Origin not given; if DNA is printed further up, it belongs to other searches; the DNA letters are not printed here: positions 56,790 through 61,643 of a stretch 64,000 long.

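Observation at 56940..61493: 1,518-aa pilin-like adhesin whose VWA domain is split by a ~650-aa nested DUF2341-LamG-CARDB insertion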

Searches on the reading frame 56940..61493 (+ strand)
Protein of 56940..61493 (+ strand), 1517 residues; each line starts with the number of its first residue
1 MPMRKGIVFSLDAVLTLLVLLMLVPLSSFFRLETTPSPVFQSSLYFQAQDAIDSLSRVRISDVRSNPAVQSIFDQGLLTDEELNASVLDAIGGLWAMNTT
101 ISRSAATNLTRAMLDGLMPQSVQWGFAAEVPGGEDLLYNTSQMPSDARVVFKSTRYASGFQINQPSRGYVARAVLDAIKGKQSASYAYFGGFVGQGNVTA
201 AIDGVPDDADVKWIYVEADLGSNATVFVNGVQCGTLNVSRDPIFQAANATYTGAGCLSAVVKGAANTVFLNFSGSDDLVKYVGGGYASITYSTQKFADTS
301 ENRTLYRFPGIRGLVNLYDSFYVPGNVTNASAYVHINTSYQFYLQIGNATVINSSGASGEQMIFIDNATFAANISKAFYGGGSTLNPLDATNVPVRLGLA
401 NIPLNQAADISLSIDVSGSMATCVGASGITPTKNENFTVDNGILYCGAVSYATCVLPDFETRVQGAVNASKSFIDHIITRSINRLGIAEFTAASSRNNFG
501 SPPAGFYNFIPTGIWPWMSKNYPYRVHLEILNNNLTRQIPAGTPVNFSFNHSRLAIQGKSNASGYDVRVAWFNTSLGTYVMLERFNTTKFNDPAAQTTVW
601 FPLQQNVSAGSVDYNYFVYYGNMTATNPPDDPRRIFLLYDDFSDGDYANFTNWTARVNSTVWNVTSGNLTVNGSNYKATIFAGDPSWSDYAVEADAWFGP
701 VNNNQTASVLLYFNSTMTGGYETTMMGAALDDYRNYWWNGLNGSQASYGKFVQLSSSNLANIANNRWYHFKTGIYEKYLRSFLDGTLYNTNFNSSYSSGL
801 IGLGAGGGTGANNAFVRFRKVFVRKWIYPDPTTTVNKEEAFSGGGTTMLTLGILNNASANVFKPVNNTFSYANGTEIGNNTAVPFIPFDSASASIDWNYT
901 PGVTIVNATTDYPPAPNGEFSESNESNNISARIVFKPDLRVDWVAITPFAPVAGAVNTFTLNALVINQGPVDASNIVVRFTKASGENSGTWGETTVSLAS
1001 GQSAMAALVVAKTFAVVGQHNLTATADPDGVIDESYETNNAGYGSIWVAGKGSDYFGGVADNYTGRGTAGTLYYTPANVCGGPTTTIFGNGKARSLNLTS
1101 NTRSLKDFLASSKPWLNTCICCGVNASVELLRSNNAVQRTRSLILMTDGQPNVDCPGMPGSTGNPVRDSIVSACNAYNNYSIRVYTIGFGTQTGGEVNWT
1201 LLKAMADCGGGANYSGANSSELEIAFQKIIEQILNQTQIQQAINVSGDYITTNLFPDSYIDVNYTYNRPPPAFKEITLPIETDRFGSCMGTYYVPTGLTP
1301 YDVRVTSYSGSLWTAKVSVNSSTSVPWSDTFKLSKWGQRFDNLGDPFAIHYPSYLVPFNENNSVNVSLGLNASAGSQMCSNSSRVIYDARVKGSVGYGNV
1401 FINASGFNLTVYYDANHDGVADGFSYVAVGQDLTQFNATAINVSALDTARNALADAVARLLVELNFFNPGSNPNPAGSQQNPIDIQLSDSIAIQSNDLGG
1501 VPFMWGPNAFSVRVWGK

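Call 3: search_protein_families(library=pfam, proteins=[window:56940-61493:+], max_evalue=1)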
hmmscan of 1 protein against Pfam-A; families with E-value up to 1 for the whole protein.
window:56940-61493:+ (1517 aa): 4 families
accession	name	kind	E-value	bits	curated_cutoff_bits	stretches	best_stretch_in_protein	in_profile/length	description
PF07705.17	CARDB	-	3.2e-09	37.4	22.7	1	936-1041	1-98/101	CARDB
PF06439.18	3keto-disac_hyd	-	0.00013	22.5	26.8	1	644-824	7-187/187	3-keto-disaccharide hydrolase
PF00092.34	VWA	-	0.0054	17.4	23.8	1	1122-1223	83-169/174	von Willebrand factor type A domain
PF06483.16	ChiC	-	0.0073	16.7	27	1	515-555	45-84/176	Chitinase C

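Call 4: search_protein_families(library=ncbifam, proteins=[window:56940-61493:+], max_evalue=1)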
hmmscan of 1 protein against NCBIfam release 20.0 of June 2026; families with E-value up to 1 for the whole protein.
window:56940-61493:+ (1517 aa): 3 families
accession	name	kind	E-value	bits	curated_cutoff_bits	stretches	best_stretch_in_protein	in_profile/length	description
NF033757.1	gliding_CglB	equivalog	3e-05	23.2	200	1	1167-1212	237-282/402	adventurous gliding motility lipoprotein CglB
NF047508.1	VWA_BatA_Lepto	exception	0.00054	19.1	380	1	1134-1229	185-269/315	VWA domain-containing protein BatA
NF010238.0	PRK13685.1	subfamily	0.0009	18.4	432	1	1143-1238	205-303/335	hypothetical protein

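Call 7: find_homologous_proteins(query=window:56940-61493:+)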
Query window:56940-61493:+ (1517 aa): 164 proteins with E <= 0.001 among 8000 candidates; the best 120 are listed.
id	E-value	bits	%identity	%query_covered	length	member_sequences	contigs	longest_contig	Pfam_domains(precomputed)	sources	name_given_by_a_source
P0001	0.0e+0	3447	100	100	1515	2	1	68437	PF07705.18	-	-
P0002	0.0e+0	1999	60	100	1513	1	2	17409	PF07705.18,PF10102.15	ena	-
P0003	1.6e-155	538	38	32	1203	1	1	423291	PF00092.35,PF13519.13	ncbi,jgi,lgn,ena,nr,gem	ncbi:VWA domain-containing protein [Candidatus Micrarchaeota archaeon]|nr:VWA domain-containing prot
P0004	3.2e-153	530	38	26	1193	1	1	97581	PF00092.35,PF14870.13,PF13519.13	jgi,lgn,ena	-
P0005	9.5e-153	529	33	32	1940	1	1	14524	PF07705.18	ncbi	ncbi:MAG: CARDB domain-containing protein [Candidatus Micrarchaeota archaeon]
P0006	5.9e-152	526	35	28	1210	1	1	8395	PF00092.35,PF14870.13,PF13519.13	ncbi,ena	-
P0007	4.2e-151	523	35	32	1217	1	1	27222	PF00092.35,PF13519.13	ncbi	-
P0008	3.0e-150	520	39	32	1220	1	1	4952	PF00092.35,PF13519.13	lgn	-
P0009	4.0e-150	520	39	28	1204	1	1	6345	PF00092.35,PF13519.13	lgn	-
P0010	4.0e-148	513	37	32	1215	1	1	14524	PF14870.13,PF13519.13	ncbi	ncbi:MAG: VWA domain-containing protein [Candidatus Micrarchaeota archaeon]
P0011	4.8e-148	513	39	32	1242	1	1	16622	PF13519.13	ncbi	-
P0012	2.3e-146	508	40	28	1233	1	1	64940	PF13519.13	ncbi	-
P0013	1.0e-143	499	38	27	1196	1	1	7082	PF00092.35,PF13519.13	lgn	-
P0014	2.8e-140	487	35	32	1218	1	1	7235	PF14870.13,PF13519.13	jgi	jgi:hypothetical protein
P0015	3.0e-139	484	39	27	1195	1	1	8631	PF00092.35,PF13519.13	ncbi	-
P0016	3.4e-138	481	34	32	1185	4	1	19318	PF00092.35,PF13519.13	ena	-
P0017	1.4e-137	478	34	28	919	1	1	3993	PF00092.35,PF13519.13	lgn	-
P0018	3.0e-135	471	36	32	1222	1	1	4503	PF00092.35,PF14870.13,PF13519.13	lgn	-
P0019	1.6e-133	465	39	25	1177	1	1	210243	PF00092.35,PF13519.13,PF05762.21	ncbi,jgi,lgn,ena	ncbi:MAG: VWA domain-containing protein [Candidatus Micrarchaeia archaeon]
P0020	8.3e-133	463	38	22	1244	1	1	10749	PF13519.13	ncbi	ncbi:MAG: vWA domain-containing protein [Candidatus Micrarchaeota archaeon]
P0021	1.2e-132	462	35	32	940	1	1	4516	PF00092.35,PF13519.13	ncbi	-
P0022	1.3e-132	462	35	23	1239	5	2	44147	PF00092.35,PF13519.13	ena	-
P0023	2.8e-132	461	37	33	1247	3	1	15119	PF00092.35,PF13519.13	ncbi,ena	ncbi:MAG: vWA domain-containing protein [Candidatus Micrarchaeota archaeon]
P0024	4.1e-129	450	38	23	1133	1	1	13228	PF00092.35,PF13519.13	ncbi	ncbi:MAG: vWA domain-containing protein, partial [Candidatus Micrarchaeota archaeon]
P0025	9.8e-129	449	33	32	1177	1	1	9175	PF00092.35,PF13519.13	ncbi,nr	ncbi:MAG: VWA domain-containing protein [Candidatus Aenigmarchaeota archaeon]|nr:VWA domain-containi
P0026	1.7e-128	448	34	29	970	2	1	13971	PF00092.35,PF13519.13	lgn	-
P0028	1.8e-111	392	31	34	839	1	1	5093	PF00092.35,PF13519.13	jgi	-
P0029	9.4e-111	390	40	28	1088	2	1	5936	PF00092.35,PF13519.13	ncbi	ncbi:MAG: vWA domain-containing protein, partial [Candidatus Micrarchaeota archaeon]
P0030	2.1e-109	385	30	32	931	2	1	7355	PF00092.35,PF13519.13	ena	-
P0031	8.0e-104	367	31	32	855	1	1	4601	PF00092.35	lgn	-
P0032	2.7e-102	362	34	28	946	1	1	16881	PF00092.35,PF13519.13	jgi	-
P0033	8.3e-102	360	30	28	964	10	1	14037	PF00092.35,PF13519.13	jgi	-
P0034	1.0e-100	356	35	28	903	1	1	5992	PF00092.35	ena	-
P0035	1.2e-97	346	32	27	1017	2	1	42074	PF00092.35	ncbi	-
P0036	1.2e-97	346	31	32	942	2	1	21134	PF00092.35,PF13519.13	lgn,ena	-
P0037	2.5e-96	342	30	25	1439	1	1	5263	PF00092.35,PF13519.13,PF21471.4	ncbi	ncbi:MAG: VWA domain-containing protein [Candidatus Aenigmatarchaeota archaeon]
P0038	3.4e-96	341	30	30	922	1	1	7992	PF00092.35,PF13519.13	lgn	-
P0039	3.7e-95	338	30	32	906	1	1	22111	PF00092.35,PF13519.13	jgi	jgi:hypothetical protein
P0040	5.6e-95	337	32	29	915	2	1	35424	PF00092.35,PF13519.13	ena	-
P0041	2.5e-93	332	32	28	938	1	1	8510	PF00092.35,PF13519.13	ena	-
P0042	4.4e-93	331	37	28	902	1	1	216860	PF00092.35,PF13519.13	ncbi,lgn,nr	ncbi:VWA domain-containing protein [Candidatus Woesearchaeota archaeon]|nr:VWA domain-containing pro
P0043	1.4e-92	329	32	30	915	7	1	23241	PF00092.35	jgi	-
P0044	1.8e-92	329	32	32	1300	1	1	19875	PF14870.13,PF13519.13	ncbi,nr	ncbi:VWA domain-containing protein [Candidatus Micrarchaeota archaeon]|nr:VWA domain-containing prot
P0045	4.9e-92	328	29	30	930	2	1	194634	PF00092.35,PF13519.13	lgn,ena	-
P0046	2.6e-89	318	27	33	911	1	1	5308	PF00092.35,PF13519.13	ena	-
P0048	7.7e-86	307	28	32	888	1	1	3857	PF00092.35,PF13519.13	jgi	-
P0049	1.0e-85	307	28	32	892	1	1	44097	PF00092.35,PF13519.13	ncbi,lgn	-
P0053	2.2e-84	302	30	33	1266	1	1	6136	PF10102.15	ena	-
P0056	4.0e-83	298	31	33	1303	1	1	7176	PF10102.15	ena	-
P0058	1.3e-82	296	28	32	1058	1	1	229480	PF00092.35,PF13519.13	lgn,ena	-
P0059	1.6e-81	293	27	32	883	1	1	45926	PF00092.35,PF13519.13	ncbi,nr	ncbi:VWA domain-containing protein [Candidatus Woesearchaeota archaeon]|nr:VWA domain-containing pro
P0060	3.2e-81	292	33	27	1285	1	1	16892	PF00092.35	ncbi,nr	ncbi:hypothetical protein JXC34_04840 [Candidatus Woesearchaeota archaeon]|nr:hypothetical protein [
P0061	5.0e-81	291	30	32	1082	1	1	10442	PF13519.13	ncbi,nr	ncbi:MAG: VWA domain-containing protein [Candidatus Altiarchaeota archaeon]|nr:VWA domain-containing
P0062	1.3e-80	290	29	33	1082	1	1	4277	PF13519.13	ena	-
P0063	1.9e-80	289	32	32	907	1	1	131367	PF00092.35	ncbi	-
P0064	2.9e-80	288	31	32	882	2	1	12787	PF00092.35,PF13519.13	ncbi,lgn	-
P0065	9.7e-80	287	30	32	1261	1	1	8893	PF00092.35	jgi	jgi:hypothetical protein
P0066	1.3e-79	286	28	34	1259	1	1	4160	PF00092.35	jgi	jgi:hypothetical protein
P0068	1.8e-78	283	33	32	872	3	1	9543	PF13519.13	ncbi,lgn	-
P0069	2.2e-78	282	33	27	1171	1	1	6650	PF00092.35,PF13519.13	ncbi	-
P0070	5.9e-78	281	29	32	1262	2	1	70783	PF00092.35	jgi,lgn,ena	-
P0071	2.1e-77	279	34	28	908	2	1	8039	PF00092.35,PF13519.13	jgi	-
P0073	2.3e-77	279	30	33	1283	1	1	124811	PF13519.13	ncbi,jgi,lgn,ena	-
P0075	6.4e-77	277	31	32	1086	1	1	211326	PF13519.13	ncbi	ncbi:MAG: vWA domain-containing protein [Candidatus Altiarchaeota archaeon]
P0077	4.2e-76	275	26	37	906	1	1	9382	PF00092.35,PF13519.13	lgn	-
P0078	5.5e-76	274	33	28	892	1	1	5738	PF00092.35,PF13519.13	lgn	-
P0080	1.3e-75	273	31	31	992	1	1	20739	PF00092.35,PF13519.13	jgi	jgi:hypothetical protein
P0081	2.7e-75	272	33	28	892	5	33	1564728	PF13519.13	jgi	jgi:hypothetical protein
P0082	2.7e-75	272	28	33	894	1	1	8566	PF00092.35,PF13519.13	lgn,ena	-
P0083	3.7e-75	272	31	28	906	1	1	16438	PF00092.35,PF13519.13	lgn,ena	-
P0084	6.7e-75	271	34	25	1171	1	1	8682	PF00092.35,PF13519.13,PF21471.4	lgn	-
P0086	8.1e-75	270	29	32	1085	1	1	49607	PF13519.13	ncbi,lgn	-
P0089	3.6e-74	268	31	27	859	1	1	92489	PF00092.35,PF13519.13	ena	-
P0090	1.1e-73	267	32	32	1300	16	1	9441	PF10102.15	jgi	-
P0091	3.3e-73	265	33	27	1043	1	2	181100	PF13519.13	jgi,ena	jgi:hypothetical protein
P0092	3.4e-73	265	30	32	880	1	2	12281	PF00092.35,PF13519.13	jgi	jgi:hypothetical protein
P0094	8.5e-73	264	28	32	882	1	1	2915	PF13519.13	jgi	jgi:hypothetical protein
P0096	2.9e-72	262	30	33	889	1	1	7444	PF00092.35,PF13519.13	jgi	jgi:hypothetical protein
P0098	9.9e-72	260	30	32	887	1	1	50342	PF00092.35,PF13519.13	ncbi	ncbi:MAG: vWA domain-containing protein [Candidatus Altiarchaeota archaeon]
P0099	3.2e-71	259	27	32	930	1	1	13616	PF00092.35,PF13519.13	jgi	-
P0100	4.3e-71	258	30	25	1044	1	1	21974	PF00092.35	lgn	-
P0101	4.7e-71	258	32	28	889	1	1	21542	PF00092.35,PF13519.13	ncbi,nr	ncbi:VWA domain-containing protein [Candidatus Woesearchaeota archaeon]|nr:VWA domain-containing pro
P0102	1.8e-70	256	29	32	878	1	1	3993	PF00092.35,PF13519.13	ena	-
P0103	3.1e-70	255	32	28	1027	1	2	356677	PF00092.35,PF13519.13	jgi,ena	jgi:hypothetical protein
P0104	1.5e-69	253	26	32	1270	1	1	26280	PF00092.35,PF20009.5,PF13519.13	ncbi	ncbi:MAG: GEVED domain-containing protein [Candidatus Nanohalobium sp.]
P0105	1.6e-69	253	27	32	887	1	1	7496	PF13519.13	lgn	-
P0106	1.6e-69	253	28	32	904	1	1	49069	PF00092.35,PF13519.13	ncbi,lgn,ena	-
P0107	2.2e-69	252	29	32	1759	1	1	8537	PF13385.14,PF10102.15,PF21471.4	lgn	-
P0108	7.5e-69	251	34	28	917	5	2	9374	PF00092.35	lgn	-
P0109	1.2e-68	250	26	57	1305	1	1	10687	PF13519.13,PF10102.15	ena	-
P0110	2.2e-68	249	29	32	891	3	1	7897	PF00092.35,PF13519.13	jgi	-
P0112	3.8e-68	248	29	32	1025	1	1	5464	PF00431.27,PF13519.13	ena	-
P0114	9.8e-68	247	30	32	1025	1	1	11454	PF00431.27,PF13519.13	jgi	-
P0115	1.1e-67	247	30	28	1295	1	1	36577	PF00092.35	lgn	-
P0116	2.0e-67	246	32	28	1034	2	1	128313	PF00092.35,PF13519.13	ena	-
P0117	7.3e-67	244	28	28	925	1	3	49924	PF00092.35,PF13519.13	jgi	-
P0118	8.0e-67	244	28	28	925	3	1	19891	PF00092.35,PF13519.13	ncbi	ncbi:MAG: VWA domain-containing protein [Candidatus Woesearchaeota archaeon]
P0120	1.3e-66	243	27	32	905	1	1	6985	PF13519.13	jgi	jgi:hypothetical protein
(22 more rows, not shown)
